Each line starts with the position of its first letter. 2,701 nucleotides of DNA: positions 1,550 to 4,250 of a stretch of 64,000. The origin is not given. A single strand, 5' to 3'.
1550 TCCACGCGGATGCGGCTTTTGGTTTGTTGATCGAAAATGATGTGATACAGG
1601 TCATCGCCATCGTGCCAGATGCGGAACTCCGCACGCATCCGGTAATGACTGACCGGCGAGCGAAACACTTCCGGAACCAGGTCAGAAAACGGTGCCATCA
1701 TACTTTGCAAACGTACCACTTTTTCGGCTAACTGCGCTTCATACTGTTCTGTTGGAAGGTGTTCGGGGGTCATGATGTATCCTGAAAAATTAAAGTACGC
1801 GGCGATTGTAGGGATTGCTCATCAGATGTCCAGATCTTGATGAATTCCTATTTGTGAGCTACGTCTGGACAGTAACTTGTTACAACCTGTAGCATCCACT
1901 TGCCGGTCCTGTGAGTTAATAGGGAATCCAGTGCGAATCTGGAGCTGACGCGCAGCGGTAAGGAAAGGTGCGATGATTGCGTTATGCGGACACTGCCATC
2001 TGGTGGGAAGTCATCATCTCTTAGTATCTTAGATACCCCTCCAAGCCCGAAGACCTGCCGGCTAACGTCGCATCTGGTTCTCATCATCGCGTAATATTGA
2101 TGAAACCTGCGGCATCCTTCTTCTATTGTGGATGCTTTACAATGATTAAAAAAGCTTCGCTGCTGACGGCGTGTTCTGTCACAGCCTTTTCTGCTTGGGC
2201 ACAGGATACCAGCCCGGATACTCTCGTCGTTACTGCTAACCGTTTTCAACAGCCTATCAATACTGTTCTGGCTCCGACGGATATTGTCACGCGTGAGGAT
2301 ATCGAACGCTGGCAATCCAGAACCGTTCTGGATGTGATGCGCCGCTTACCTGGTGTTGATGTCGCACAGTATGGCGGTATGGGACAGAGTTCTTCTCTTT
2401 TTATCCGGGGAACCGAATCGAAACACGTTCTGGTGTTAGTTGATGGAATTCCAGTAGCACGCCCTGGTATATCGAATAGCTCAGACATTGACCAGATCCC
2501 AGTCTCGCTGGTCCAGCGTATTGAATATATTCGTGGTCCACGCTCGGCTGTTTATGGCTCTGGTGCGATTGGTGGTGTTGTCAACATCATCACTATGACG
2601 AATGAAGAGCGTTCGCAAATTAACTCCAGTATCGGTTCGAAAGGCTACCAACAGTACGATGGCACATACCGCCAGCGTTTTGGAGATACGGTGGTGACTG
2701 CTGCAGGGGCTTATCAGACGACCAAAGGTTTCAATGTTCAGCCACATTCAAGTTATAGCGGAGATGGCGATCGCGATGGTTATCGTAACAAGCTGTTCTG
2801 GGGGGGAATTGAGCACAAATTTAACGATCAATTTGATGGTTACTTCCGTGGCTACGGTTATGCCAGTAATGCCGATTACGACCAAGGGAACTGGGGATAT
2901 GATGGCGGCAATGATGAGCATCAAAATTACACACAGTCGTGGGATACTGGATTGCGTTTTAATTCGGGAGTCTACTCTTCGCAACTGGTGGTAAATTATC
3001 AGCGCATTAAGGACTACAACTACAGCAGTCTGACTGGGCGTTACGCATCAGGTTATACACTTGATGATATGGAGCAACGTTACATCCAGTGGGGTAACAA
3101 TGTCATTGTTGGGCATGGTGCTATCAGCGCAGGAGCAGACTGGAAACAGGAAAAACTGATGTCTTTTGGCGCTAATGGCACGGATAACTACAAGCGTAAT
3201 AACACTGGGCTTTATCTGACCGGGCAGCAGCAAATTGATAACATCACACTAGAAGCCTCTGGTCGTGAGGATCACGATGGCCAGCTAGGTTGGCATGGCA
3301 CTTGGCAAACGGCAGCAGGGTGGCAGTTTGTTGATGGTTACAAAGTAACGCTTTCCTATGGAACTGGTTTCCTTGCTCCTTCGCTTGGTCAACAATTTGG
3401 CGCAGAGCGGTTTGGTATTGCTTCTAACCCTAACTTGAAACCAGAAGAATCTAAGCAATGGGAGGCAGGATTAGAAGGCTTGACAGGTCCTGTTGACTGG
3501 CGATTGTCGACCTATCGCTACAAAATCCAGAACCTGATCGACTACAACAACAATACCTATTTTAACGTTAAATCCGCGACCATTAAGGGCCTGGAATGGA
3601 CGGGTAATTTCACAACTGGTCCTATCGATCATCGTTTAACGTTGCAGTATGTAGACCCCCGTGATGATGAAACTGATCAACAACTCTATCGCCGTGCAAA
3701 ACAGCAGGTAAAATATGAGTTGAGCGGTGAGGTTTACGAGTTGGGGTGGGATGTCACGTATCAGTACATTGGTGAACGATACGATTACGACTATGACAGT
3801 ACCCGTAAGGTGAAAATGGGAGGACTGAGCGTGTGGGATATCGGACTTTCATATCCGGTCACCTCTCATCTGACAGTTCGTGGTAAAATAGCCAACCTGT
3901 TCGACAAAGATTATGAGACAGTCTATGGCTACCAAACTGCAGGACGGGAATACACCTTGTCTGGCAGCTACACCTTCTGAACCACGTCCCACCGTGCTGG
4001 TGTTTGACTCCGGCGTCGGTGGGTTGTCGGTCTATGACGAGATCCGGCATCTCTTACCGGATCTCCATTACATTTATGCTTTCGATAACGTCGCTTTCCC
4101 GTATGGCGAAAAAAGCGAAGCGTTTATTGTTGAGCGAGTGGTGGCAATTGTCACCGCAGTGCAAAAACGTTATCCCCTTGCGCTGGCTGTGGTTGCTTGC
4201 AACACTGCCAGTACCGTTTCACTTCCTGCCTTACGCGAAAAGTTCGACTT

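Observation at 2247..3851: btuB is a mosaic: K-12-like ends but a strongly divergent ~1.6 kb interior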

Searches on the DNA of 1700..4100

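Call 56: search_rna_families(source=window, start=1700, end=4100, threshold=gathering)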
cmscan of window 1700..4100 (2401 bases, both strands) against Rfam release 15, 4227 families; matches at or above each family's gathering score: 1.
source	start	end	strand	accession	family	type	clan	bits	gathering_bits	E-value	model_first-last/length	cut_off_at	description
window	1887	2076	+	RF00174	Cobalamin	Cis-reg; riboswitch;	CL00101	88.8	31.5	5e-22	1-189/189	no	Cobalamin riboswitch aptamer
